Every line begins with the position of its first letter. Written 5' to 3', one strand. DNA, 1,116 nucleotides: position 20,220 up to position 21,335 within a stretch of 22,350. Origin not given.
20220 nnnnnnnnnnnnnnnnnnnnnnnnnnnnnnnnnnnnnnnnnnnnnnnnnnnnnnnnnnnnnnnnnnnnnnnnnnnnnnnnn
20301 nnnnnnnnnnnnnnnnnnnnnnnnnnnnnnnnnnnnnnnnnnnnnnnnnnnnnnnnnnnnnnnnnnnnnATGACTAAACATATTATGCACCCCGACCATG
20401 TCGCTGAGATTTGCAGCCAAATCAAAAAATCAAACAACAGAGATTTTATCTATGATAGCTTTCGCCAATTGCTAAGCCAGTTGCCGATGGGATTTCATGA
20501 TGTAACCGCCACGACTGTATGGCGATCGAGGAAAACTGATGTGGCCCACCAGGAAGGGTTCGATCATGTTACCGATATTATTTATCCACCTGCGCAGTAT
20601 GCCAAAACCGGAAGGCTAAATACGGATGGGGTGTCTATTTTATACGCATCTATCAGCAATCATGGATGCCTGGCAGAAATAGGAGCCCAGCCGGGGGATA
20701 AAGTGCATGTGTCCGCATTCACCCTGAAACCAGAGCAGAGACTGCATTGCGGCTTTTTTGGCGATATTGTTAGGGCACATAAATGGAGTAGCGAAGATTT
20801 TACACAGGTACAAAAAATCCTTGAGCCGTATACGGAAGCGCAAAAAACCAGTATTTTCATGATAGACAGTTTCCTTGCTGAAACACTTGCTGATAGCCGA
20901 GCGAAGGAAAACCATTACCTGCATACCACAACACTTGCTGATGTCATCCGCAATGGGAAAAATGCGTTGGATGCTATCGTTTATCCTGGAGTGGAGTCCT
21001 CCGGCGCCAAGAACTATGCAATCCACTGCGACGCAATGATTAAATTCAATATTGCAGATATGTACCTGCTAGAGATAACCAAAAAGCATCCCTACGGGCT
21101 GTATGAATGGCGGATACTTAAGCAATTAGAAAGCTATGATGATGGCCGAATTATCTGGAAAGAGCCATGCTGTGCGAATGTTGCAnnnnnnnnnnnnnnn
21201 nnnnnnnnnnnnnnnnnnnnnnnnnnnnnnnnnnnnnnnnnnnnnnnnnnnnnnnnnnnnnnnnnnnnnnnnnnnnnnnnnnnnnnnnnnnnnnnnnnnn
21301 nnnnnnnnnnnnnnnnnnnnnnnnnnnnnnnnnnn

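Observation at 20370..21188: Probable RES-domain protein in the cargo region next to attR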

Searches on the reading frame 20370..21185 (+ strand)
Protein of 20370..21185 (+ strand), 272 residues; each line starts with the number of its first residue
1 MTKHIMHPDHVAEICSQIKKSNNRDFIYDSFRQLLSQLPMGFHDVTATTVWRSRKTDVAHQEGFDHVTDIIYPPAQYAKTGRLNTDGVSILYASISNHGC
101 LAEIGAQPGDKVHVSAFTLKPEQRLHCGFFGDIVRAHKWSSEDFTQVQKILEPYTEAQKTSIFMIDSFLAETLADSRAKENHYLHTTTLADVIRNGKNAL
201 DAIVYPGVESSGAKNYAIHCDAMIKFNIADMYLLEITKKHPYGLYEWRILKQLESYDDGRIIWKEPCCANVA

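Call 3: search_protein_families(library=pfam, proteins=[window:20370-21185:+], max_evalue=1)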
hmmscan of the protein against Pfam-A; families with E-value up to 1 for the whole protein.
window:20370-21185:+ (272 aa): 3 families
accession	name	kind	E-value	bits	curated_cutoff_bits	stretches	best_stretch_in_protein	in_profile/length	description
PF08808.17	RES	-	1.2e-08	35.5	23.2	1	50-219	2-136/157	RES domain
PF10788.14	DUF2603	-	0.064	13.8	25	1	3-49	52-99/137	Protein of unknown function (DUF2603)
PF14063.11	DUF4254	-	0.11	12.7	27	1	132-193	19-80/144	Protein of unknown function (DUF4254)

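Call 4: search_protein_families(library=padloc, proteins=[window:20370-21185:+], max_evalue=1)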
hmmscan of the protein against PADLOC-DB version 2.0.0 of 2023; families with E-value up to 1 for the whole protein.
window:20370-21185:+ (272 aa): 0 families

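Call 8: search_dna_similar(query=window:20370-21185:+, collection=phages, mode=protein, max_rows=25, max_evalue=0.001)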
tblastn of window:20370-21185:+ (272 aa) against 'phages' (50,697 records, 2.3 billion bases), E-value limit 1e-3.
Records with a match: 2; places in all: 2; records where one place covers at least 80% of the query: 0.
Best place of each record, by identity: <60% 2.
By first word of the organism name: Xuanwuvirus 2.
By host as written in the record: - 2.
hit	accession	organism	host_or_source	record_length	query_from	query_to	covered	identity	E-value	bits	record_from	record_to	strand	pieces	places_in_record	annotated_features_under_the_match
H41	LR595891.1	Xuanwuvirus P884B11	-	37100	71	263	71%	27.0%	2e-18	90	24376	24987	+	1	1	hypothetical protein (x2)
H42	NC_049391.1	Xuanwuvirus P884B11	-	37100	71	263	71%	27.0%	2e-18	90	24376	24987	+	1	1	hypothetical protein (x2)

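Call 9: find_homologous_proteins(query=window:20370-21185:+)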
Query window:20370-21185:+ (272 aa): 17 proteins with E <= 0.001 among 264 candidates.
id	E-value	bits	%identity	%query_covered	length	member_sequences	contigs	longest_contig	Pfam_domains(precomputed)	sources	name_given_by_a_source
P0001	2.0e-169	580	91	100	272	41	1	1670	PF08808.18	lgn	-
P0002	7.7e-152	522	83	100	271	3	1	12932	PF08808.18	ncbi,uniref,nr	ncbi:RES family NAD+ phosphorylase [Photorhabdus heterorhabditis]|uniref:RES family NAD+ phosphoryla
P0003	7.3e-146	503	80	100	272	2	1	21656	PF08808.18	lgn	-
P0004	7.0e-143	493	79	100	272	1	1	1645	PF08808.18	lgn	-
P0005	2.9e-137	475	78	97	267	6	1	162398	PF08808.18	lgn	-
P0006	1.6e-125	436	71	96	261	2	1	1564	PF08808.18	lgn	-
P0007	4.9e-125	434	72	97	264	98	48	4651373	PF08808.18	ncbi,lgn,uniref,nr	ncbi:RES domain-containing protein [Salmonella enterica]|uniref:RES domain-containing protein n=1 Ta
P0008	2.5e-123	429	70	97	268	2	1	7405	-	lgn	-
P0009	4.9e-121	421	67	97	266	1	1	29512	PF08808.18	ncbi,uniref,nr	ncbi:RES domain-containing protein [Citrobacter sp. wls619]|uniref:RES domain-containing protein n=1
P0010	2.6e-120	419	76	85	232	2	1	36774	PF08808.18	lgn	-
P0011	2.9e-120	419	68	97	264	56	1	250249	PF08808.18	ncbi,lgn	ncbi:RES domain-containing protein [Klebsiella aerogenes]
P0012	1.8e-118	413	66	97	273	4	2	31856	PF08808.18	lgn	-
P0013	2.7e-118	412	68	97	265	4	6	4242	PF08808.18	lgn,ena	-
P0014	1.5e-115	403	65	95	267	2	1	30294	PF08808.18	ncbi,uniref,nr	ncbi:RES family NAD+ phosphorylase [Xenorhabdus littoralis]|uniref:RES family NAD+ phosphorylase n=1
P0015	1.1e-114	401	65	97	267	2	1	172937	PF08808.18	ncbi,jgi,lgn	-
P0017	2.8e-103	363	75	78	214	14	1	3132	PF08808.18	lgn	-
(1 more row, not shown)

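Call 10: find_encoding_contigs(protein=P0007, flank=6000, max_places=6)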
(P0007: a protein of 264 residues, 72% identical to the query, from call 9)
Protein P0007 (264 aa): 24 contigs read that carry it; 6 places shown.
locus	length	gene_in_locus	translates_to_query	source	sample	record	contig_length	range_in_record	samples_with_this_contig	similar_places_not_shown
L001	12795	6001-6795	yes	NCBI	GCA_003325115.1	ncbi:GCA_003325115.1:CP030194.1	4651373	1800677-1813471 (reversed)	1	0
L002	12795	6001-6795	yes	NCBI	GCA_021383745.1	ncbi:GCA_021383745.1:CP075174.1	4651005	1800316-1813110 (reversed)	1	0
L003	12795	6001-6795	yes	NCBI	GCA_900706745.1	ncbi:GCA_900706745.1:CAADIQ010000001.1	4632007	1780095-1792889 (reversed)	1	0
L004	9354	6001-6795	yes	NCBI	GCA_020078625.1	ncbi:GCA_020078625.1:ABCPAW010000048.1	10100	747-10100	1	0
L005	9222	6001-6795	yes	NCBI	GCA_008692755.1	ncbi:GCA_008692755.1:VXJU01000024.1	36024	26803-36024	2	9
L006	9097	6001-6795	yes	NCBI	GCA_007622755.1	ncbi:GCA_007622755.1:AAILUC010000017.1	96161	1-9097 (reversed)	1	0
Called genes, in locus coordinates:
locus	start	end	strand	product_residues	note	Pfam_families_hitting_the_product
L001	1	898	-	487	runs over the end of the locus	PF01554:MatE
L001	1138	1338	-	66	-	-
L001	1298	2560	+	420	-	PF13356:Arm-DNA-bind_3, PF22022:Phage_int_M, PF00589:Phage_integrase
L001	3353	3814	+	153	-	-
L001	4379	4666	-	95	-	-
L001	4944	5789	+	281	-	PF02899:Phage_int_SAM_1 (weak), PF12834:Phage_int_SAM_2, PF12835:Integrase_1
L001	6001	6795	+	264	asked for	PF08808:RES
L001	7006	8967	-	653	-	PF13174:TPR_6 (faint), PF14280:DUF4365, PF23914:TPR_CcmH_CycH (faint), PF13374:TPR_10 (faint), PF13424:TPR_12 (faint), PF00515:TPR_1 (weak), PF14559:TPR_19 (weak), PF07719:TPR_2 (weak), +7 more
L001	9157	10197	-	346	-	PF13384:HTH_23 (faint), PF13518:HTH_28, PF13551:HTH_29, PF00665:rve (weak), PF13683:rve_3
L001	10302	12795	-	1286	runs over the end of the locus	-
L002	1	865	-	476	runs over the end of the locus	PF01554:MatE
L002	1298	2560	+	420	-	PF13356:Arm-DNA-bind_3, PF22022:Phage_int_M, PF00589:Phage_integrase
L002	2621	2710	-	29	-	-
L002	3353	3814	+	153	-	-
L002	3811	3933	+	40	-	PF13693:HTH_35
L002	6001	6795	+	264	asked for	PF08808:RES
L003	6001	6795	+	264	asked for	PF08808:RES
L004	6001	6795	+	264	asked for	PF08808:RES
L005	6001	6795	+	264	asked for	PF08808:RES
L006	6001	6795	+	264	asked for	PF08808:RES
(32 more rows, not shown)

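Call 11: find_encoding_contigs(protein=P0002, flank=6000, max_places=3)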
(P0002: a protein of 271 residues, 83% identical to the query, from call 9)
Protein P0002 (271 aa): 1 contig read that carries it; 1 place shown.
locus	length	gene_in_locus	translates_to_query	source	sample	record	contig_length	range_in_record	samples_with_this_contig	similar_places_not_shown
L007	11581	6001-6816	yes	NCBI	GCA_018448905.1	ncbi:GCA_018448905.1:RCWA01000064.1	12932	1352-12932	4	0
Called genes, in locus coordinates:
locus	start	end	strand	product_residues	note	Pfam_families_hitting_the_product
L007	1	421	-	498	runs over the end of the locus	-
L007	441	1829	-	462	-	PF00589:Phage_integrase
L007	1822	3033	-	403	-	PF00589:Phage_integrase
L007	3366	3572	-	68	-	PF05930:Phage_AlpA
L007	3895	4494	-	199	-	PF19924:DUF6387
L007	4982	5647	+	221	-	PF13356:Arm-DNA-bind_3, PF22022:Phage_int_M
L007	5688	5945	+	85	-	PF00589:Phage_integrase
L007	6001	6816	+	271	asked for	PF08808:RES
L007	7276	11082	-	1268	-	PF28173:Upx-like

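Call 12: find_encoding_contigs(protein=P0003, flank=6000, max_places=3)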
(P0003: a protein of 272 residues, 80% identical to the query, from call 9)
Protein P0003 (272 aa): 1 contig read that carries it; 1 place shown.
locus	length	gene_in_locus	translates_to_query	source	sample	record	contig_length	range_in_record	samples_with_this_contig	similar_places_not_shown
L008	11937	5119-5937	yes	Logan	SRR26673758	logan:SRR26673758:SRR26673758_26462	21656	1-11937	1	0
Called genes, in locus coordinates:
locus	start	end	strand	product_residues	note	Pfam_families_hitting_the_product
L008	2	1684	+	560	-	?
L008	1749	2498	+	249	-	PF06912:DUF1275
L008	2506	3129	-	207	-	PF12535:Nudix_N, PF00293:NUDIX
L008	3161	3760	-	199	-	-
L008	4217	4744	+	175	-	-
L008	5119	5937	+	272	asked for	PF08808:RES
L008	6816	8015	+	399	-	PF00999:Na_H_Exchanger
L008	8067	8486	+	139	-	PF00582:Usp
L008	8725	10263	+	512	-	PF00488:MutS_V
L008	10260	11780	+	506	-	PF00488:MutS_V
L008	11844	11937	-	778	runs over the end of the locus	PF00690:Cation_ATPase_N, PF00122:E1-E2_ATPase, PF00702:Hydrolase, PF08282:Hydrolase_3 (weak)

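Call 13: find_encoding_contigs(protein=P0005, flank=6000, max_places=2)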
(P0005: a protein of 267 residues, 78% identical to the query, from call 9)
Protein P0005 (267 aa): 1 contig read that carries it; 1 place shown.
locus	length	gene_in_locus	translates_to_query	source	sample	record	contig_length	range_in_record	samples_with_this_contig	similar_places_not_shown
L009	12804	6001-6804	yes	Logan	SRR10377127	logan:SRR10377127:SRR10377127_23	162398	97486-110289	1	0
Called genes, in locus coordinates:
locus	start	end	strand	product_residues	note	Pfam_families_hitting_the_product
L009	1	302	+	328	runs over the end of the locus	PF00248:Aldo_ket_red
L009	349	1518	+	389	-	PF00248:Aldo_ket_red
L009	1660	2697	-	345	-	PF00248:Aldo_ket_red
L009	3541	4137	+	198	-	-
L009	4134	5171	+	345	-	PF03235:GmrSD_N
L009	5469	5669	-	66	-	PF00665:rve (weak)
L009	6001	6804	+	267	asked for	PF08808:RES (weak)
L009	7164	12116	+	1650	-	PF08378:NERD (weak), PF00069:Pkinase (weak), PF00580:UvrD-helicase (weak), PF04851:ResIII (faint), PF13086:AAA_11, PF13245:AAA_19, PF13604:AAA_30 (weak), PF13087:AAA_12, +1 more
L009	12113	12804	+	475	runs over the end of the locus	-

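Call 14: find_encoding_contigs(protein=P0011, flank=6000, max_places=2)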
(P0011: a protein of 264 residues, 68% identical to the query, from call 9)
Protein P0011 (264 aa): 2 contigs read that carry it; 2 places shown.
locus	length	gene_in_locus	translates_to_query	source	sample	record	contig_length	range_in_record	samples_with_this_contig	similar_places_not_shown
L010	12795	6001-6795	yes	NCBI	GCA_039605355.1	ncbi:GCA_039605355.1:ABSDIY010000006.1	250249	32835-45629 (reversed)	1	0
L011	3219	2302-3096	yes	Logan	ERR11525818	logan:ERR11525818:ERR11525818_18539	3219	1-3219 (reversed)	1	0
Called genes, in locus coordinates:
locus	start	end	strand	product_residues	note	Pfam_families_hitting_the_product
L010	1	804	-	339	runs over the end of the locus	PF08240:ADH_N, PF01262:AlaDh_PNT_C, PF00107:ADH_zinc_N, PF13602:ADH_zinc_N_2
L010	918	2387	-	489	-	PF00916:Sulfate_transp, PF16983:MFS_MOT1 (weak)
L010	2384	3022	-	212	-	PF00484:Pro_CA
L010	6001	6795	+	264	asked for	PF08808:RES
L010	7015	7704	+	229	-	PF10899:AbiGi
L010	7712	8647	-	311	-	PF08843:AbiEii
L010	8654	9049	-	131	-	PF19570:DUF6088 (weak)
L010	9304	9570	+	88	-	-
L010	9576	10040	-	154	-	PF00583:Acetyltransf_1, PF13508:Acetyltransf_7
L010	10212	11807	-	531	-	PF07514:TraI_2, PF07515:TraI_2_C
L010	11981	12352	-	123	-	-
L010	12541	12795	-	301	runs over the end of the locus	PF08401:ArdcN, PF18818:MPTase-PolyVal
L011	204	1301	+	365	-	PF13356:Arm-DNA-bind_3, PF22022:Phage_int_M, PF00589:Phage_integrase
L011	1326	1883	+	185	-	-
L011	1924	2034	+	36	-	-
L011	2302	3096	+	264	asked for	PF08808:RES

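Call 15: find_encoding_contigs(protein=P0015, flank=6000, max_places=2)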
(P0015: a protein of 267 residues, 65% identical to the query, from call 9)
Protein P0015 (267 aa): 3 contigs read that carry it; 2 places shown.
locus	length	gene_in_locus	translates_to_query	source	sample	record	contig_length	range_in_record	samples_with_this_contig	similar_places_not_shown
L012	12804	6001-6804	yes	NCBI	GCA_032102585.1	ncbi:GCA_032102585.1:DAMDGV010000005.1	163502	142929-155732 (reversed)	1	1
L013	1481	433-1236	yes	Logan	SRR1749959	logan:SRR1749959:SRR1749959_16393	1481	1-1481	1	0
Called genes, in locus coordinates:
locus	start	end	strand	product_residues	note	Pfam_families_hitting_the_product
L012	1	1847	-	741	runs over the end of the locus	PF00708:Acylphosphatase, PF07503:zf-HYPF, PF01300:Sua5_yciO_yrdC, PF17788:HypF_C, PF22521:HypF_C_2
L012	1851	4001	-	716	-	PF04879:Molybdop_Fe4S4, PF00384:Molybdopterin, PF01568:Molydop_binding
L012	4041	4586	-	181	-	PF13247:Fer4_11, PF12838:Fer4_7 (weak), PF13187:Fer4_9 (weak), PF25160:LdpA_Fe-S-bd, PF12797:Fer4_2 (weak), PF00037:Fer4, PF12837:Fer4_6 (weak), PF12838:Fer4_7 (weak), +7 more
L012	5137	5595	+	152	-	-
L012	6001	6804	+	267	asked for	PF08808:RES (faint)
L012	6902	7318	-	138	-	PF06519:TolA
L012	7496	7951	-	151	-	PF01750:HycI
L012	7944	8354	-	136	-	PF07450:HycH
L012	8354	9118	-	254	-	PF01058:Oxidored_q6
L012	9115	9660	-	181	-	PF00037:Fer4 (weak), PF12797:Fer4_2 (weak), PF12837:Fer4_6 (weak), PF13237:Fer4_10, PF14697:Fer4_21, PF12838:Fer4_7, PF13187:Fer4_9, PF00037:Fer4, +2 more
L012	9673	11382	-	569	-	PF00329:Complex1_30kDa, PF00374:NiFeSe_Hases, PF00346:Complex1_49kDa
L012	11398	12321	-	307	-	PF00146:NADHdh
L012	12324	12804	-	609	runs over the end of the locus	PF00361:Proton_antipo_M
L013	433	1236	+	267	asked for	PF08808:RES (faint)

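Call 16: find_encoding_contigs(protein=P0009, flank=6000, max_places=2)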
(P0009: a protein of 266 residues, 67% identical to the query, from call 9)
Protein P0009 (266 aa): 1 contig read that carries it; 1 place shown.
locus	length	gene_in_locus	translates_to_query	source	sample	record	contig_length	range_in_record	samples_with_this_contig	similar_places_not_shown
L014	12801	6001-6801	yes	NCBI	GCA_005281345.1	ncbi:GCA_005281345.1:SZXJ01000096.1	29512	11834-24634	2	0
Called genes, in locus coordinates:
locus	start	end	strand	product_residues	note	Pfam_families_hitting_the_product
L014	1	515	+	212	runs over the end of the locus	PF11444:DUF2895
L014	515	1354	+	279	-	PF11920:DUF3438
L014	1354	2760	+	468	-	-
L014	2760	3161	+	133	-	-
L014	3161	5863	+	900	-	PF11130:TraC_F_IV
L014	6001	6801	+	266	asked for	PF08808:RES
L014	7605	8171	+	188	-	-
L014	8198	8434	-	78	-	-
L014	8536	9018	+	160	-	PF07511:DUF1525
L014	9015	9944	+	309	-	PF06834:TraU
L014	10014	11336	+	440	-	-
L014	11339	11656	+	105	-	-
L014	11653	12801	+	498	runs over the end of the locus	PF07916:TraG_N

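Call 22: search_solved_structures(query=A2, max_evalue=1, show_alignments=3)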
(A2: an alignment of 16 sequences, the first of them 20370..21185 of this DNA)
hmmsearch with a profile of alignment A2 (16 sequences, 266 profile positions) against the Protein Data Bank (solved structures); distinct sequences matched with E-value up to 1: 1.
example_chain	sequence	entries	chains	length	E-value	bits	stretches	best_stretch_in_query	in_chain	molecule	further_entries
5ucv_A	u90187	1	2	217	0.00036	22.9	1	64-123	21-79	Probable GTP-binding protein EngB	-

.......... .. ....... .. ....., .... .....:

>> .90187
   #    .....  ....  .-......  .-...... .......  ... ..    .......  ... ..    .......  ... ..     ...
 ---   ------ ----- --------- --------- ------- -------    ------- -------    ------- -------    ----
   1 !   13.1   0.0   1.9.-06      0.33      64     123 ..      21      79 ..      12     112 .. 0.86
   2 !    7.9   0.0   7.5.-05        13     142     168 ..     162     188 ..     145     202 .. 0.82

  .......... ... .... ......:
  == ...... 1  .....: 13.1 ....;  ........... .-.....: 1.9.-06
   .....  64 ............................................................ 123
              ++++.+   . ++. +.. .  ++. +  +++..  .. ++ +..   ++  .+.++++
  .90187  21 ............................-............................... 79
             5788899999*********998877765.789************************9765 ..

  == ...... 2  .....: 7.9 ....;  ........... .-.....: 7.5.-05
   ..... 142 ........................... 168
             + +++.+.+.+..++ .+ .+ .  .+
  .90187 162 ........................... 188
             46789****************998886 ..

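Call 23: find_homologous_proteins(query=A2, max_evalue=0.01)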
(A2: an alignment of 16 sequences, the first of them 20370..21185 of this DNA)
Query A2 (16 sequences) (272 aa, profile of the alignment): 41 proteins with E <= 0.01 among 5062 candidates.
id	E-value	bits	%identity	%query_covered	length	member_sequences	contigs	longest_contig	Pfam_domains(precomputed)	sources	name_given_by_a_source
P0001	6.8e-156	535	91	100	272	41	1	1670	PF08808.18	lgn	-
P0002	2.0e-152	524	83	100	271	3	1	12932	PF08808.18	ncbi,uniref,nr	ncbi:RES family NAD+ phosphorylase [Photorhabdus heterorhabditis]|uniref:RES family NAD+ phosphoryla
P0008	3.5e-152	523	70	97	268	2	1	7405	-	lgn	-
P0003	5.3e-152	522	80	100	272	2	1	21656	PF08808.18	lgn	-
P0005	8.0e-152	522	78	97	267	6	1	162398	PF08808.18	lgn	-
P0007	2.8e-151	520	72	97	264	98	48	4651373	PF08808.18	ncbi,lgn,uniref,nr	ncbi:RES domain-containing protein [Salmonella enterica]|uniref:RES domain-containing protein n=1 Ta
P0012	2.8e-150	517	66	97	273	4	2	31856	PF08808.18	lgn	-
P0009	1.7e-149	514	67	97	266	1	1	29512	PF08808.18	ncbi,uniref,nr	ncbi:RES domain-containing protein [Citrobacter sp. wls619]|uniref:RES domain-containing protein n=1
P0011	9.1e-149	512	68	97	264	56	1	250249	PF08808.18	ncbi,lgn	ncbi:RES domain-containing protein [Klebsiella aerogenes]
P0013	1.1e-147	508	68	97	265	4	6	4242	PF08808.18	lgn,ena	-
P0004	4.5e-147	506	79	100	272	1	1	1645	PF08808.18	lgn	-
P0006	6.5e-147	506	71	96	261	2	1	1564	PF08808.18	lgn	-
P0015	3.1e-145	500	65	97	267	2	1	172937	PF08808.18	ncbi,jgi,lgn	-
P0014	1.1e-144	498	65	95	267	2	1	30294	PF08808.18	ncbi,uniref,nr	ncbi:RES family NAD+ phosphorylase [Xenorhabdus littoralis]|uniref:RES family NAD+ phosphorylase n=1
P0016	2.2e-143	494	62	97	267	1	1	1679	-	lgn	-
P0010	4.6e-128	444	76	85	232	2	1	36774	PF08808.18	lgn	-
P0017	4.4e-123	428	75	78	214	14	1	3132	PF08808.18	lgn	-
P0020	8.0e-49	184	35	79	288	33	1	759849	-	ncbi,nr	ncbi:RES domain-containing protein [Salmonella enterica subsp. enterica]|nr:RES domain-containing pr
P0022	1.8e-48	183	36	80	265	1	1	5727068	-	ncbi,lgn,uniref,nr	ncbi:hypothetical protein [Klebsiella variicola]|uniref:hypothetical protein n=1 Tax=Klebsiella vari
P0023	3.1e-48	182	33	96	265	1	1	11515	PF08808.18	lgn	-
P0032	2.6e-45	173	31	97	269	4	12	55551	-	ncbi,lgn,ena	-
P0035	1.6e-39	154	32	97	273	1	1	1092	PF08808.18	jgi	jgi:hypothetical protein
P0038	2.4e-20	91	28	94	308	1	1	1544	PF08808.18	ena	-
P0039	8.5e-14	69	32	61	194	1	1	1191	PF08808.18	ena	-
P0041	6.9e-3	33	25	69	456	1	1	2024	PF08808.18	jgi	jgi:hypothetical protein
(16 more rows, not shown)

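Call 27: search_protein_families(library=phrogs, proteins=[window:20370-21185:+], max_evalue=0.001)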
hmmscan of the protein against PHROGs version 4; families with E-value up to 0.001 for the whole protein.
window:20370-21185:+ (272 aa): 0 families

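Call 30: predict_structure(alignment_id=A3)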
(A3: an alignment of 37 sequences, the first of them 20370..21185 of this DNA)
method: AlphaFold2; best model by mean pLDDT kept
length: 272 residues; sequences in the alignment: 37
mean_pLDDT: 88.6   pTM: 0.84
mean pLDDT of the five models: 88.6, 88.3, 86.8, 86.6, 85.8
residues with pLDDT >= 90: 161; 70-90: 97; 50-70: 10; < 50: 4
segments of 3 or more residues with pLDDT < 50: 270-272
pLDDT, mean of each block of 10 residues (from residue 1): 82 97 97 90 88 90 87 78 87 91 92 94 93 82 84 92 94 90 95 86 84 83 91 96 92 91 75 43
secondary structure, 60 per line:
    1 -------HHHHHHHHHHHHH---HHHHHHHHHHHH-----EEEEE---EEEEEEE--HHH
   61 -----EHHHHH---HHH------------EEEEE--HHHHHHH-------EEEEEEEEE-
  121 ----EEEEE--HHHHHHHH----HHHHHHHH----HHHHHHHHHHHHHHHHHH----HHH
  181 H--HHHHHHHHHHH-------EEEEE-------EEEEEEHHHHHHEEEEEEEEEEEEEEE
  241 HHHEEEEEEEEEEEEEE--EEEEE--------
elements in order: H8-20 H24-35 E41-45 E49-55 H67-71 E90-94 H97-103 E111-119 E125-129 H132-139 H144-151 H156-173 H178-181 H184-194 E202-206 E214-219 H220-225 E226-240 E244-257 E260-264
